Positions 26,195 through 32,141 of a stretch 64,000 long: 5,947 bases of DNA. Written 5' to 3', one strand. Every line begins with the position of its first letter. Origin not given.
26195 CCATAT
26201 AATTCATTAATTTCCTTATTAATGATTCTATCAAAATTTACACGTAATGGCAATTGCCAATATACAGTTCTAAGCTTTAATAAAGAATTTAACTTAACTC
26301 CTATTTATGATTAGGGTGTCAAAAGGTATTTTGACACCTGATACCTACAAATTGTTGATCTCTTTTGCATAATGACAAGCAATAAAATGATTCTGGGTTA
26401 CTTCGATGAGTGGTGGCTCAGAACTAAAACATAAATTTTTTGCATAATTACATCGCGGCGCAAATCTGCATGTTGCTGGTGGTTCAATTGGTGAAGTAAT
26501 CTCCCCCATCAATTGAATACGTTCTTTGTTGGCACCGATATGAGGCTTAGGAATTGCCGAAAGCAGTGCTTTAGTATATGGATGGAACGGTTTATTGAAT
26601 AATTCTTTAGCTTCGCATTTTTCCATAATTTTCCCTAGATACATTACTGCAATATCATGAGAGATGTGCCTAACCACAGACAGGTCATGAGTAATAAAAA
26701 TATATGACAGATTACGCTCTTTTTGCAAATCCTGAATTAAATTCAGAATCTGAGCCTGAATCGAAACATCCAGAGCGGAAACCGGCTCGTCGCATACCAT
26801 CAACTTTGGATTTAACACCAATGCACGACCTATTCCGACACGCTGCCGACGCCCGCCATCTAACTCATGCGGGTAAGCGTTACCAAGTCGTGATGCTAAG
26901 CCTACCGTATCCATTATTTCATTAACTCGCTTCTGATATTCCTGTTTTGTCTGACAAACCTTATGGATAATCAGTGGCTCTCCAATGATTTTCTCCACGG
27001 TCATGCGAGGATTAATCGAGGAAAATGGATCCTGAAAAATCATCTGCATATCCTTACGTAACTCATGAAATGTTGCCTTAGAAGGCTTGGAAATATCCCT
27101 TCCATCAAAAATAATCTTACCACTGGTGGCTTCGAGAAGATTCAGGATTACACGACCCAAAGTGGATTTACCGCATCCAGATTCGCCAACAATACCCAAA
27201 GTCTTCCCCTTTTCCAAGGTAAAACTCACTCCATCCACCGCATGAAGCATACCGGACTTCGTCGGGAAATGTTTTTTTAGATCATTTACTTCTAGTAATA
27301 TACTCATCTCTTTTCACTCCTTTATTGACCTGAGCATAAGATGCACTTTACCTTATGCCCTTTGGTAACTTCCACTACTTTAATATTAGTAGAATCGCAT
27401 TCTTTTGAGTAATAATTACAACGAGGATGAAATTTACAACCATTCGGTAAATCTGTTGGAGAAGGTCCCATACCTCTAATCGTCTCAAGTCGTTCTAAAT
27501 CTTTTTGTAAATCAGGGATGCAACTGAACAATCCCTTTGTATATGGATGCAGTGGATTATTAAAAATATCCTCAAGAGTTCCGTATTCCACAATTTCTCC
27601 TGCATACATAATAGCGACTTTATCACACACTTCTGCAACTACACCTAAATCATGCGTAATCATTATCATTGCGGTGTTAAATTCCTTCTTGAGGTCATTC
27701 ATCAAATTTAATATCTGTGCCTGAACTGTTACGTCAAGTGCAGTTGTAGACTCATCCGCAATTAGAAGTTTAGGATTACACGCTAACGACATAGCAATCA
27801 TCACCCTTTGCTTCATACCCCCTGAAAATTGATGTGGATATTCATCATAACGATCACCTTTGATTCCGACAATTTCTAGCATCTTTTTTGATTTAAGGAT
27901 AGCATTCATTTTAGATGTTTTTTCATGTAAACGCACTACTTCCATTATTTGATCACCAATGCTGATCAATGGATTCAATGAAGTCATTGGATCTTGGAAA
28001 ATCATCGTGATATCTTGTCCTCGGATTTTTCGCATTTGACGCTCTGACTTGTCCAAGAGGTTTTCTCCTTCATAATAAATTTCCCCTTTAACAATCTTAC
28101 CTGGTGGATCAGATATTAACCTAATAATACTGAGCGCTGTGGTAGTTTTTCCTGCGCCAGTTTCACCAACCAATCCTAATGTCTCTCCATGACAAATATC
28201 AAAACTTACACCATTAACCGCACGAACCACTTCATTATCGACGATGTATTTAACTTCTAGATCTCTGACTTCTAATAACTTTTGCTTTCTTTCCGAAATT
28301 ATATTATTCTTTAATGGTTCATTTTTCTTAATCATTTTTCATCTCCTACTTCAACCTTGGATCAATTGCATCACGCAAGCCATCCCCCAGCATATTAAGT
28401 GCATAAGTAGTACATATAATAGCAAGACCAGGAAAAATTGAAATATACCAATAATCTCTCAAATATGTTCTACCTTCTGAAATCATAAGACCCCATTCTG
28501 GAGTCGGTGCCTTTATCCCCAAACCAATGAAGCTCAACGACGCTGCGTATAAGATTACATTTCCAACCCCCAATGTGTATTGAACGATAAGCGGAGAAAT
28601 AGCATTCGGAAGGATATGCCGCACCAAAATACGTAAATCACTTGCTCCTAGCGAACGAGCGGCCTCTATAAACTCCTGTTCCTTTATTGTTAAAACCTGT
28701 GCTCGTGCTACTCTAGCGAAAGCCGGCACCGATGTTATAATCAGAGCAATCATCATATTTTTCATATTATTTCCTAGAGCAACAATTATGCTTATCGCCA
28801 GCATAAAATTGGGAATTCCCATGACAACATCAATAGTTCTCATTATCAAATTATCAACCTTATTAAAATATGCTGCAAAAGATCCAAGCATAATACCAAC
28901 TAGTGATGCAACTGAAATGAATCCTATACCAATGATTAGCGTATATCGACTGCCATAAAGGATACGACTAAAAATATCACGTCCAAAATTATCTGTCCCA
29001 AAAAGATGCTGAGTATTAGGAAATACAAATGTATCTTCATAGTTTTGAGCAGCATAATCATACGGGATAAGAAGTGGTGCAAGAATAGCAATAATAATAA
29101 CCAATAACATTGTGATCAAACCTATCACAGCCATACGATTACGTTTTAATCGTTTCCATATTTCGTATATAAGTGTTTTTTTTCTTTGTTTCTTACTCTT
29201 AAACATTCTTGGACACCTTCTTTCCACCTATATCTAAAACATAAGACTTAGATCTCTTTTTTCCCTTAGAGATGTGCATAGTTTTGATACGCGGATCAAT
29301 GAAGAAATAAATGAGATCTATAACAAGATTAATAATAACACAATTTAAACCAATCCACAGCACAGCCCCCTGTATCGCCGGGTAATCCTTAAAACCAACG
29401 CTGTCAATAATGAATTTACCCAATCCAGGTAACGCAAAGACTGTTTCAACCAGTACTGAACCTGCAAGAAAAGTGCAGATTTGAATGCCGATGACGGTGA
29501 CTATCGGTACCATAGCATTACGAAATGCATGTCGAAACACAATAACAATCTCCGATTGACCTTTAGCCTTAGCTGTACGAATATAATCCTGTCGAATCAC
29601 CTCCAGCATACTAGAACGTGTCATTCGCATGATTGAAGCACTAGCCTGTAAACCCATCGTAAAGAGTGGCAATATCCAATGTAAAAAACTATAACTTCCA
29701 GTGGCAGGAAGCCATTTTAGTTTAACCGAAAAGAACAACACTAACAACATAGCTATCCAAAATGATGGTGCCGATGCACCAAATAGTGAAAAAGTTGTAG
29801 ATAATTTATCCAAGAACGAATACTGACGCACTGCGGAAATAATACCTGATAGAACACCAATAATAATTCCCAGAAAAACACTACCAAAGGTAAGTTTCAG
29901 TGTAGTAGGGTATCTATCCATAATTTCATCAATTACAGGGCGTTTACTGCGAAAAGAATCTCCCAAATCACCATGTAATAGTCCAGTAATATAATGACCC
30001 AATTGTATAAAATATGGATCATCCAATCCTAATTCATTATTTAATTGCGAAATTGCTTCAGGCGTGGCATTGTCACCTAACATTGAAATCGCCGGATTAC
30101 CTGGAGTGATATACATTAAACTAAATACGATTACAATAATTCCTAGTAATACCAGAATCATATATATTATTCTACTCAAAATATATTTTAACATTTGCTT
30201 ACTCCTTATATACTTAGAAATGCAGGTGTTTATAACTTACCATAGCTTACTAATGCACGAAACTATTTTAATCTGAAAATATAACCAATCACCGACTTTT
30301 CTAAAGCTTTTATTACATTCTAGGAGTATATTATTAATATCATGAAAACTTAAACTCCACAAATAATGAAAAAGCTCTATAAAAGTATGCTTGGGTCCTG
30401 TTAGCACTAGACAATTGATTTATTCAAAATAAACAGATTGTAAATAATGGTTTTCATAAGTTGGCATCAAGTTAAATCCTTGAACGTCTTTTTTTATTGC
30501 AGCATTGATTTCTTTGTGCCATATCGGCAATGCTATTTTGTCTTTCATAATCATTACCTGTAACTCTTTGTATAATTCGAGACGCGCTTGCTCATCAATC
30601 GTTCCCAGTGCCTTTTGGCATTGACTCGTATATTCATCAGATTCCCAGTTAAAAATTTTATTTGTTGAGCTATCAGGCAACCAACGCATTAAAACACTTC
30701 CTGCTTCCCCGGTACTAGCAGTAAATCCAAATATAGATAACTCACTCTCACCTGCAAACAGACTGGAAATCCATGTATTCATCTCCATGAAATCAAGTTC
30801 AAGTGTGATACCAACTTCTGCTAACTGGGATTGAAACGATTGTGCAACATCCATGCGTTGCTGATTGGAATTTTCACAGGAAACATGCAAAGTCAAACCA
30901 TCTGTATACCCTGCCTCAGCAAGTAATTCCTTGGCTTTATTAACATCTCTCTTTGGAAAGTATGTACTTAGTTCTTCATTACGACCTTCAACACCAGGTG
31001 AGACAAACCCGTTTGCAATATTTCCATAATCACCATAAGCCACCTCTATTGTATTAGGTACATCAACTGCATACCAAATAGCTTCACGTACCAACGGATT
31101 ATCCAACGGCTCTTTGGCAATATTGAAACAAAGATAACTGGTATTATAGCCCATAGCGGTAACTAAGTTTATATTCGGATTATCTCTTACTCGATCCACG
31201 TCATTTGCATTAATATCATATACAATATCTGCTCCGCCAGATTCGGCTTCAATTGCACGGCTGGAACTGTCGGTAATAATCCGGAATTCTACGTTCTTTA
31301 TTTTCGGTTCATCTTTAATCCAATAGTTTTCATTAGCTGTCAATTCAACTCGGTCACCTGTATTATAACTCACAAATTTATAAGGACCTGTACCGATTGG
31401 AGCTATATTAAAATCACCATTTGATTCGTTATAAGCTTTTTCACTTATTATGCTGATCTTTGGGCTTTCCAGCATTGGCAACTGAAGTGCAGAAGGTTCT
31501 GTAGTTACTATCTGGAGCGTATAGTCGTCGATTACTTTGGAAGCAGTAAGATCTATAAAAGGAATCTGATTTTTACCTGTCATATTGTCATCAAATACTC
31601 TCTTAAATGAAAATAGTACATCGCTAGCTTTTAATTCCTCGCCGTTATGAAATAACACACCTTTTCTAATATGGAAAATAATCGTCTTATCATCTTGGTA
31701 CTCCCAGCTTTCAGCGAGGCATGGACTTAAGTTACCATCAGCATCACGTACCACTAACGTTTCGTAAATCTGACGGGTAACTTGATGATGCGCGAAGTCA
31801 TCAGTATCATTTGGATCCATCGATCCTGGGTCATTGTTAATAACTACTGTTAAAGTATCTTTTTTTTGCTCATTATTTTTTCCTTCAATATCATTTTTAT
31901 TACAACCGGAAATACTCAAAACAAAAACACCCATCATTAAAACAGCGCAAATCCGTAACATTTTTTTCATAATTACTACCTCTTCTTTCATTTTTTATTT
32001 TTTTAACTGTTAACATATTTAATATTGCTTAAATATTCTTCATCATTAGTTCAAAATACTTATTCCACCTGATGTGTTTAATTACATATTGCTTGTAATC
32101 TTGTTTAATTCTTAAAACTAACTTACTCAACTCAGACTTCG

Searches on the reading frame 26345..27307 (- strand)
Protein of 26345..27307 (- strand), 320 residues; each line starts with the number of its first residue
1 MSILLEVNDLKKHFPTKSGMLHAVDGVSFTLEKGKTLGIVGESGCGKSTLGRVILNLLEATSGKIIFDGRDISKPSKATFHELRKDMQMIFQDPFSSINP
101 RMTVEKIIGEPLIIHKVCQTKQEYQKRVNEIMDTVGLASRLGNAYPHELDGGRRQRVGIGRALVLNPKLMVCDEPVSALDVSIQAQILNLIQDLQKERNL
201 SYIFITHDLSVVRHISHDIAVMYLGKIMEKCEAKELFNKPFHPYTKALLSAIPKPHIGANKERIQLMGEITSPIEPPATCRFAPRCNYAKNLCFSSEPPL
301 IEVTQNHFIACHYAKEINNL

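Call 14: search_protein_families(library=pfam, proteins=[window:26345-27307:-])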
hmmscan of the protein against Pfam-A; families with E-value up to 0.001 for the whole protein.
window:26345-27307:- (320 aa): 3 families
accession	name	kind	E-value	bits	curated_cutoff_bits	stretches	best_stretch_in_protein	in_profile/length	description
PF00005.33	ABC_tran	-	1.9e-32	113.1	25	1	25-176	2-136/137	ABC transporter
PF08352.17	oligo_HPY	-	1.5e-15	57.8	27.1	1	228-293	1-65/65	Oligopeptide/dipeptide transporter, C-terminal region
PF13304.12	AAA_21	-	5.5e-06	27.1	27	0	167-212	256-303/304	AAA domain, putative AbiEii toxin, Type IV TA system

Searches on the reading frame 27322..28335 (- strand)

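Call 14: search_protein_families(library=pfam, proteins=[window:27322-28335:-])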
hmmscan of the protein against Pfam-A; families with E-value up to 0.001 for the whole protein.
window:27322-28335:- (337 aa): 3 families
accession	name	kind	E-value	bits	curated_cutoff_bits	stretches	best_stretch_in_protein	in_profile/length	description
PF00005.33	ABC_tran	-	7.6e-28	98.3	25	1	41-197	2-136/137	ABC transporter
PF08352.17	oligo_HPY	-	3e-23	82.4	27.1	1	249-313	1-65/65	Oligopeptide/dipeptide transporter, C-terminal region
PF02463.25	SMC_N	-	0.00015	21.7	40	1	54-241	28-209/220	RecF/RecN/SMC N terminal domain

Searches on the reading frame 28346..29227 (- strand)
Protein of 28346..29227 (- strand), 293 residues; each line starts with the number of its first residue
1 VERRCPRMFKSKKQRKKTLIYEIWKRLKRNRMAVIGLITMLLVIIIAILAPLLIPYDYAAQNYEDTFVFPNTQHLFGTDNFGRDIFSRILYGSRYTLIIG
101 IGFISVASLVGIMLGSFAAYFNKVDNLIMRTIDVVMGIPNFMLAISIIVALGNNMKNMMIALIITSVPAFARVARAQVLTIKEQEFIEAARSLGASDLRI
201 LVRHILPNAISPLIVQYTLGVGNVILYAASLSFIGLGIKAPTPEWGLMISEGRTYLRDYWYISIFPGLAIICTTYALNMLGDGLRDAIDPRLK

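Call 6: search_protein_families(library=pfam, proteins=[window:28346-29227:-])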
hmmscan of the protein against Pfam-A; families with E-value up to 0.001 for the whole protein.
window:28346-29227:- (293 aa): 3 families
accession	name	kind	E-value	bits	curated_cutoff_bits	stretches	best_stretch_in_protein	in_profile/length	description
PF00528.27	BPD_transp_1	-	7.8e-37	127.2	26.4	1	111-293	1-183/184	Binding-protein-dependent transport system inner membrane component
PF12911.12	OppC_N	-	2.3e-16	59.8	23.9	1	19-65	2-48/53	N-terminal TM domain of oligopeptide transport permease C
PF12730.13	ABC2_membrane_4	-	0.00065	20.2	27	0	86-170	96-177/179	ABC-2 family transporter protein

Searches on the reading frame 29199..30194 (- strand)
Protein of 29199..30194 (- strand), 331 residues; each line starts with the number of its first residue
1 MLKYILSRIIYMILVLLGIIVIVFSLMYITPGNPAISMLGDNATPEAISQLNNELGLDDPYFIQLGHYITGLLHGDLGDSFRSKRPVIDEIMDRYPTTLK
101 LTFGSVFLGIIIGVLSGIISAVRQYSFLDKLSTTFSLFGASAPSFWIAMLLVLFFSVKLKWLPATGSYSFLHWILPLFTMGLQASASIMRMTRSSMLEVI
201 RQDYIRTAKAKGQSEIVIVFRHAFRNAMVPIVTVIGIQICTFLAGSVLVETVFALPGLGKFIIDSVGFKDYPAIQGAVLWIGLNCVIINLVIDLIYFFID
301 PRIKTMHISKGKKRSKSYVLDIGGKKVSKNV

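Call 6: search_protein_families(library=pfam, proteins=[window:29199-30194:-])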
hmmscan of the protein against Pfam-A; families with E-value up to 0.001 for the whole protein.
window:29199-30194:- (331 aa): 2 families
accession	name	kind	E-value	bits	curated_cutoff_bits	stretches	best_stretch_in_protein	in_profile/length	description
PF00528.27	BPD_transp_1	-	4.7e-38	131.2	26.4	1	113-304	1-183/184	Binding-protein-dependent transport system inner membrane component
PF19300.4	BPD_transp_1_N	-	7e-20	71.8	23.8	1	1-102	1-114/114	Binding-prot-dependent transport system membrane comp, N-term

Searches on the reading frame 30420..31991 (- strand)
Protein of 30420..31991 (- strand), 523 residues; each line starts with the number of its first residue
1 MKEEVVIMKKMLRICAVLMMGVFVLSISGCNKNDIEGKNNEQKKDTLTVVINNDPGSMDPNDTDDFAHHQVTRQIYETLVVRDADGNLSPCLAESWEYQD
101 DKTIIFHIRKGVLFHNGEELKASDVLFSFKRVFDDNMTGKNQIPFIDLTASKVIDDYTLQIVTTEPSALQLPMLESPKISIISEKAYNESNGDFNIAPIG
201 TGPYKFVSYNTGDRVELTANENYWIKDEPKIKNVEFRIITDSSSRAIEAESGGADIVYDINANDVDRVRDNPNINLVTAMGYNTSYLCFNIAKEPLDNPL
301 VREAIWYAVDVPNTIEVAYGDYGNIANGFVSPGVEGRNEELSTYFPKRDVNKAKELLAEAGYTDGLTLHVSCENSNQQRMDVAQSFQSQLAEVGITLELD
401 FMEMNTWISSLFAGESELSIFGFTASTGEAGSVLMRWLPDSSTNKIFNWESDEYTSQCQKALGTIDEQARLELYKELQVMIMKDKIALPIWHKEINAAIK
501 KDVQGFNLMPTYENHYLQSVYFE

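Call 6: search_protein_families(library=pfam, proteins=[window:30420-31991:-])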
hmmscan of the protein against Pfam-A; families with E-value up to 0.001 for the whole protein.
window:30420-31991:- (523 aa): 1 family
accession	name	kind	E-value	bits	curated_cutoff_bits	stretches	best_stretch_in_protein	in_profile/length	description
PF00496.27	SBP_bac_5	-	1.1e-94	318.1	32.4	1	88-442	2-365/368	Bacterial extracellular solute-binding proteins, family 5 Middle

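Call 46: search_protein_families(library=ncbifam, proteins=[window:30420-31991:-], max_evalue=0.001)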
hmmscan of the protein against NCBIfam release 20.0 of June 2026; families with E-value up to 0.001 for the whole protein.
window:30420-31991:- (523 aa): 12 families
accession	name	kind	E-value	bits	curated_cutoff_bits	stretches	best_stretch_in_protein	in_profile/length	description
NF045468.1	Opp5A_nikA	equivalog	9.1e-66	222.3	600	1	28-517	2-481/488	nickel ABC transporter substrate-binding protein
NF011942.0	PRK15413.1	equivalog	1.6e-63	215.2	594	1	47-511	30-501/512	glutathione ABC transporter substrate-binding protein GsiB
NF043070.1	DppA_dipep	equivalog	6.5e-53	180.1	1005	1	65-520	50-532/535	dipeptide ABC transporter periplasmic-binding protein DppA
TIGR02294.1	nickel_nikA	equivalog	1e-48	166.1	393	1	41-517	2-497/501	nickel ABC transporter substrate-binding protein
NF045467.1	Opp4A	equivalog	3.5e-43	147.7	650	1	36-512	26-547/556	oligopeptide ABC transporter substrate-binding protein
NF011684.0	PRK15104.1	equivalog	1.4e-41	142.8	947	1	35-521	29-539/543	oligopeptide ABC transporter substrate-binding protein OppA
NF011689.0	PRK15109.1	equivalog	3.2e-39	135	560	1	49-520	38-536/547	ABC transporter substrate-binding protein SapA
NF047575.1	opine_bind_CntA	exception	5.9e-39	134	800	1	8-511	1-523/535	staphylopine-dependent metal ABC transporter substrate-binding lipoprotein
NF007287.0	PRK09755.1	equivalog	4.7e-28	98.3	1098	1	47-521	35-531/535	ABC transporter substrate-binding protein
TIGR04028.1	SBP_KPN_01854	hypoth_equivalog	1.6e-25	89.7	468.5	1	71-507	26-494/509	TIGR04028 family ABC transporter substrate-binding protein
NF010149.0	PRK13626.1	equivalog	1.4e-16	60.3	476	1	44-240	119-305/552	HTH-type transcriptional regulator SgrR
NF043077.1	MMSYN1_0169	equivalog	2e-05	23.2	650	0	201-244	320-365/896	oligopeptide ABC transporter substrate-binding protein OppA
